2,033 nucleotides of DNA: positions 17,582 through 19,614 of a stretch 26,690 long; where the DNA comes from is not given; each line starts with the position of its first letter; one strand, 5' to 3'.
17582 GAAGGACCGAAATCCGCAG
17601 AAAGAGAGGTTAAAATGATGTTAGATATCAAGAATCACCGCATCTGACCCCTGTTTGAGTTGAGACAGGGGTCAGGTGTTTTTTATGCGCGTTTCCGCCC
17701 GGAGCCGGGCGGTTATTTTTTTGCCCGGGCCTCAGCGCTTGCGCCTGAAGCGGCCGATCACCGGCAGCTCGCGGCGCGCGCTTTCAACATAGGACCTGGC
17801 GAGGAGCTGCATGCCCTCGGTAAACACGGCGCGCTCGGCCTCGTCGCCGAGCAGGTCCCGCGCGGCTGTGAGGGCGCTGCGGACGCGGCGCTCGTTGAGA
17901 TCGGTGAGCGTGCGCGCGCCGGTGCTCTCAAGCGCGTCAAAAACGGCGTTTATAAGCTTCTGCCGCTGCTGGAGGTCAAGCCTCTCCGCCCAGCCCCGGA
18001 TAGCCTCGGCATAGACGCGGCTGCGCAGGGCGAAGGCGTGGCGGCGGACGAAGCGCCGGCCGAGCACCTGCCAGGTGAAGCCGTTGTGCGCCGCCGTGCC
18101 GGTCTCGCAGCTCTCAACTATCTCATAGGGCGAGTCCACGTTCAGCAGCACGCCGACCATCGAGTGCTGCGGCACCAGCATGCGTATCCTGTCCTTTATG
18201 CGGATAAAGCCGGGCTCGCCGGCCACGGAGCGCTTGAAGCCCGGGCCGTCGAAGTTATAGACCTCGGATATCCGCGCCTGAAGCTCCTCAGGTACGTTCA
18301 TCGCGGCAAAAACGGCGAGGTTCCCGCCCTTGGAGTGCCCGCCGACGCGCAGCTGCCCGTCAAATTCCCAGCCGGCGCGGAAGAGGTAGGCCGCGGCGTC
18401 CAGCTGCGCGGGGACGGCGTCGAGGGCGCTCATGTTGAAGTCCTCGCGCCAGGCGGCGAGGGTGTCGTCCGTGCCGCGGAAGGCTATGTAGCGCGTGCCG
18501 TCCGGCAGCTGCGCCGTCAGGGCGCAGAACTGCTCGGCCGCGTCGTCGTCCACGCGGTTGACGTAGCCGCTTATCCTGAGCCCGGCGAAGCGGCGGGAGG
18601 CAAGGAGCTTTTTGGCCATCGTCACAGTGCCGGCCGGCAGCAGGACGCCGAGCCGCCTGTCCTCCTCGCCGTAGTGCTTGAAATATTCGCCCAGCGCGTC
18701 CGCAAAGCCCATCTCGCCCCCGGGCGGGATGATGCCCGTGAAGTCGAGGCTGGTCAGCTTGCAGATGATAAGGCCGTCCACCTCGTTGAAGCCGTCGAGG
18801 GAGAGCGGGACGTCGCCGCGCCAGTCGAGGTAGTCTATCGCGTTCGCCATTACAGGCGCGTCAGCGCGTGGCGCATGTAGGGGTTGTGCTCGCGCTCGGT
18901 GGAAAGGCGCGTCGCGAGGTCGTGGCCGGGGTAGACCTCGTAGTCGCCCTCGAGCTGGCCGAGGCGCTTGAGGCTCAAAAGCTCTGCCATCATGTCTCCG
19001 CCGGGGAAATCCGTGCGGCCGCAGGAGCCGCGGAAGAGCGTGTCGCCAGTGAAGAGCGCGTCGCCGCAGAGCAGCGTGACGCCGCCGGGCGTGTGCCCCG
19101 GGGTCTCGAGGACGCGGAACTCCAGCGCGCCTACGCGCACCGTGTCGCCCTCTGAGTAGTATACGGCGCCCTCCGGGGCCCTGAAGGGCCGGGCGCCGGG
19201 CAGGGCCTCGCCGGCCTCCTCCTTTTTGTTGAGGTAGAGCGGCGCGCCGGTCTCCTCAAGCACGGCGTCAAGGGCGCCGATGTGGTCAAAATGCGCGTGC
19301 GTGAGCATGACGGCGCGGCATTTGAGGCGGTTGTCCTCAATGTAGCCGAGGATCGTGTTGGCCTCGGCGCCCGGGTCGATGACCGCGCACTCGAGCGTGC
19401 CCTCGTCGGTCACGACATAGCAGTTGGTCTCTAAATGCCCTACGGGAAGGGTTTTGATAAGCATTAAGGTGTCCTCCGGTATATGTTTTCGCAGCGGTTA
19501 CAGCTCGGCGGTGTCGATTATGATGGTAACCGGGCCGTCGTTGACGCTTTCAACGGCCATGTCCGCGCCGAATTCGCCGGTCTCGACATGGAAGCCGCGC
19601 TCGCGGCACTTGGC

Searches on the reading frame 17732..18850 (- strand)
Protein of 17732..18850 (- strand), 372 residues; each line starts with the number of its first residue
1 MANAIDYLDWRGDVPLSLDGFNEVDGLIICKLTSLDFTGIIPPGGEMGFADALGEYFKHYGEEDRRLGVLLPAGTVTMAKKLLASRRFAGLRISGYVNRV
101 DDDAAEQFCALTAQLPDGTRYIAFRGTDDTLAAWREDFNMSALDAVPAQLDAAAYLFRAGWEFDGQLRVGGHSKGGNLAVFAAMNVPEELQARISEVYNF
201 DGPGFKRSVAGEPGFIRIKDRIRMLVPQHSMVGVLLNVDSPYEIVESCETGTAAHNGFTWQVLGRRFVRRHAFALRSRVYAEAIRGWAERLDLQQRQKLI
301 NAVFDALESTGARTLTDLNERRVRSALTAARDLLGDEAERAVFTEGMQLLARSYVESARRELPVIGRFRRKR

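Call 9: find_related_loci(query=window:17732-18850:-, collection=genome_contigs, flank=6000)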
Query window:17732-18850:- (372 aa) in genome_contigs; peptide patterns used: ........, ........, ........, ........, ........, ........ (x = any residue, [..] = any of these).
114 stretches matched a pattern; 35 encode a relative of the query (tblastn E <= 1e-3); 34 distinct loci.
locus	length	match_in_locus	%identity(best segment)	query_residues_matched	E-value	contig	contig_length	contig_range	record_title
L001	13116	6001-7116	82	1-372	0e+0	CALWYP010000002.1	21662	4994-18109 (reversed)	MAG: uncultured Oscillospiraceae bacterium isolate E30__bin174 genome assembly, contig: E30__k127_4850315, whole genome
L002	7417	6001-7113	82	1-371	0e+0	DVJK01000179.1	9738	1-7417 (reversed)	MAG TPA_asm: Candidatus Scatomorpha merdipullorum isolate ChiHjej10B9-9673 ChiHjej10B9M5__C237880_L9738_SRR6323298, whol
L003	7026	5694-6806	76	1-371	0e+0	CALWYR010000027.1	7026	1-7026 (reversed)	MAG: uncultured Oscillospiraceae bacterium isolate E30__bin50 genome assembly, contig: E30__k127_2692205, whole genome s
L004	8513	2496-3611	76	1-372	0e+0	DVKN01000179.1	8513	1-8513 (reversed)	MAG TPA_asm: Candidatus Scatomorpha stercoravium isolate ChiHecec3B27-8609 ChiHecec3B27__C220899_L8513_SRR6323528, whole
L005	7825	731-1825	75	1-365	0e+0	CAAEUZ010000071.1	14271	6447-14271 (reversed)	MAG TPA_asm: uncultured Oscillospiraceae bacterium, isolate HGM13002, WGS project CAAEUZ010000000 data, contig: ERS60859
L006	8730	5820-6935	74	1-372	0e+0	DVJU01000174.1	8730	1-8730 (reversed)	MAG TPA_asm: Candidatus Scatomorpha pullicola isolate ChiSjej5B23-7677 ChiSjej5B23M5__C134050_L8730_SRR6323335, whole ge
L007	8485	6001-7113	74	1-371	0e+0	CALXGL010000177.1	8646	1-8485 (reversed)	MAG: uncultured Oscillospiraceae bacterium isolate E12__bin106 genome assembly, contig: E12__k127_2881603, whole genome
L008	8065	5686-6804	74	1-372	0e+0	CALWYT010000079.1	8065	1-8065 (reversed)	MAG: uncultured Oscillospiraceae bacterium isolate E37__bin91 genome assembly, contig: E37__k127_4318060, whole genome s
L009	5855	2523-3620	74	1-366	0e+0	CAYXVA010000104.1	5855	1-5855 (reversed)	MAG TPA_asm: uncultured Oscillospiraceae bacterium isolate SRP141132_co2_381 genome assembly, contig: NODE_12892_length_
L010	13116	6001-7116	67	1-372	3e-167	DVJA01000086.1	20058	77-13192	MAG TPA_asm: Candidatus Scatomorpha merdigallinarum isolate CHK187-5235 CHK187__C359111_L20058_ERR3414582, whole genome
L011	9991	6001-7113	59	1-372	2e-147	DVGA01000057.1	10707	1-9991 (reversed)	MAG TPA_asm: Candidatus Scatomorpha intestinavium isolate ChiBcolR7-354 ChiBcolR7__C75328_L10707_SRR6323178, whole genom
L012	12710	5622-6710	58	1-363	1e-137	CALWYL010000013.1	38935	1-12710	MAG: uncultured Oscillospiraceae bacterium isolate BRZ_CQ__bin61 genome assembly, contig: BRZ_CQ__NODE_963_length_38935_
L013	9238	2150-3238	58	1-363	2e-137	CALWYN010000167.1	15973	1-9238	MAG: uncultured Oscillospiraceae bacterium isolate E0_DM__bin40 genome assembly, contig: E0_DM__k127_2884328, whole geno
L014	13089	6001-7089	59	1-363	3e-143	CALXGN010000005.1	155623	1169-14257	MAG: Candidatus Scatomorpha stercorigallinarum isolate BRZ_PA__bin102 genome assembly, contig: BRZ_PA__NODE_132_length_1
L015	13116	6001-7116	71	1-372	0e+0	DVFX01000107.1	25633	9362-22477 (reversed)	MAG TPA_asm: Candidatus Scatomorpha gallistercoris isolate ChiHjej12B11-5383 ChiHjej12B11M5__C345530_L25633_SRR6323174,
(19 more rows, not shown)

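Call 10: find_encoding_contigs(protein=window:17732-18850:-, flank=6000, max_places=10)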
Protein window:17732-18850:- (372 aa): 7 contigs read that carry it; 5 places shown.
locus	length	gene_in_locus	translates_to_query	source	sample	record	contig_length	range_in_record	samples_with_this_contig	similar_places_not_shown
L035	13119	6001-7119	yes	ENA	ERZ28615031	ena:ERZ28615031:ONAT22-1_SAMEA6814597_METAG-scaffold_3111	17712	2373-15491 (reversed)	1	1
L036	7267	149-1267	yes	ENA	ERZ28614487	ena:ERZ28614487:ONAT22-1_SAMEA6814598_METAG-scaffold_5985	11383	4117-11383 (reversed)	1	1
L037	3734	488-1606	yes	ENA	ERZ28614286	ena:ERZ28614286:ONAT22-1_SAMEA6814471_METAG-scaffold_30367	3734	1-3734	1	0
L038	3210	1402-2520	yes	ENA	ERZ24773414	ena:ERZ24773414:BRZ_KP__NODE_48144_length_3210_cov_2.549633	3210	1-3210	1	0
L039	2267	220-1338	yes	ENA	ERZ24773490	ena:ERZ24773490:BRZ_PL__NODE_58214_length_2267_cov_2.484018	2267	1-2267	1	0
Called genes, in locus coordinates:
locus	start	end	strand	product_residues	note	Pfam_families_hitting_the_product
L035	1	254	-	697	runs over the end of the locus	PF12437:GSIII_N, PF00120:Gln-synt_C, PF18318:Gln-synt_C-ter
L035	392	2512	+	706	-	PF01368:DHH, PF02272:DHHA1, PF17768:RecJ_OB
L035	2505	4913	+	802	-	PF01966:HD, PF13328:HD_4, PF04607:RelA_SpoT, PF02824:TGS, PF19296:RelA_AH, PF28438:RelA_RIS, PF13291:ACT_4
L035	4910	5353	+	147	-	PF02580:Tyr_Deacylase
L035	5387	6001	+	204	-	PF00753:Lactamase_B, PF12706:Lactamase_B_2 (weak)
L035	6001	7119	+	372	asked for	PF11187:Mbeg1-like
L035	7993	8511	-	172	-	PF00583:Acetyltransf_1, PF13508:Acetyltransf_7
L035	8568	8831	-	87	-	PF12844:HTH_19, PF13560:HTH_31 (weak), PF13443:HTH_26 (weak), PF01381:HTH_3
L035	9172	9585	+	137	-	-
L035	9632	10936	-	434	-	PF00128:Alpha-amylase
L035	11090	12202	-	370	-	PF01571:GCV_T, PF08669:GCV_T_C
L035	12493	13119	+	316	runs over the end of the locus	PF19300:BPD_transp_1_N, PF00528:BPD_transp_1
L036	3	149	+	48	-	?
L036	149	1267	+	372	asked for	PF11187:Mbeg1-like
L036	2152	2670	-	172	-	PF00583:Acetyltransf_1, PF13508:Acetyltransf_7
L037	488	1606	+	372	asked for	PF11187:Mbeg1-like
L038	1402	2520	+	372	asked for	PF11187:Mbeg1-like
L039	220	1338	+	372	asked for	PF11187:Mbeg1-like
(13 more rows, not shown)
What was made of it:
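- Checked: Public gene calls on five near-identical contigs leave this gap empty (call 10).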

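Call 54: search_protein_families(library=pfam, proteins=[window:17732-18850:-])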
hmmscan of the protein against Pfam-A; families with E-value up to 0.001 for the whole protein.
window:17732-18850:- (372 aa): 1 family
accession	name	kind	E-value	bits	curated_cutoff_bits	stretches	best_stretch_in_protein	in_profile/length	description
PF11187.14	Mbeg1-like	-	5.8e-71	238.9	21.1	1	84-305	3-224/224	Mbeg1-like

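Call 70: search_protein_families(library=padloc, proteins=[window:17732-18850:-], max_evalue=0.01)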
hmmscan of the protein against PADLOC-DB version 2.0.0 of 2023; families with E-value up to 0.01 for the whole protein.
window:17732-18850:- (372 aa): 0 families

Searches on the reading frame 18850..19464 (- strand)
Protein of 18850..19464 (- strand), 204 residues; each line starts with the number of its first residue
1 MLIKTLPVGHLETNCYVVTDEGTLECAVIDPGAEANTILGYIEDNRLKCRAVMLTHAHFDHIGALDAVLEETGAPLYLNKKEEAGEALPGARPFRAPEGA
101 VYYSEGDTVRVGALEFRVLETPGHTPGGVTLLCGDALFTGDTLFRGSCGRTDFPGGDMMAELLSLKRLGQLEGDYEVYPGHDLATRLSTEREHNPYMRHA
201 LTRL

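Call 54: search_protein_families(library=pfam, proteins=[window:18850-19464:-])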
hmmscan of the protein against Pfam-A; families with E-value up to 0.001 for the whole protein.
window:18850-19464:- (204 aa): 2 families
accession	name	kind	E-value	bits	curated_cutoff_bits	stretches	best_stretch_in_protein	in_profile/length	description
PF00753.33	Lactamase_B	-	2.8e-30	106.2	22.7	1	11-181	4-196/196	Metallo-beta-lactamase superfamily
PF12706.13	Lactamase_B_2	-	1.9e-05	24.8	27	1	48-126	30-115/200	Beta-lactamase superfamily domain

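Call 70: search_protein_families(library=padloc, proteins=[window:18850-19464:-], max_evalue=0.01)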
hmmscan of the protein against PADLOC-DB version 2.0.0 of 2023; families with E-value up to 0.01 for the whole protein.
window:18850-19464:- (204 aa): 0 families
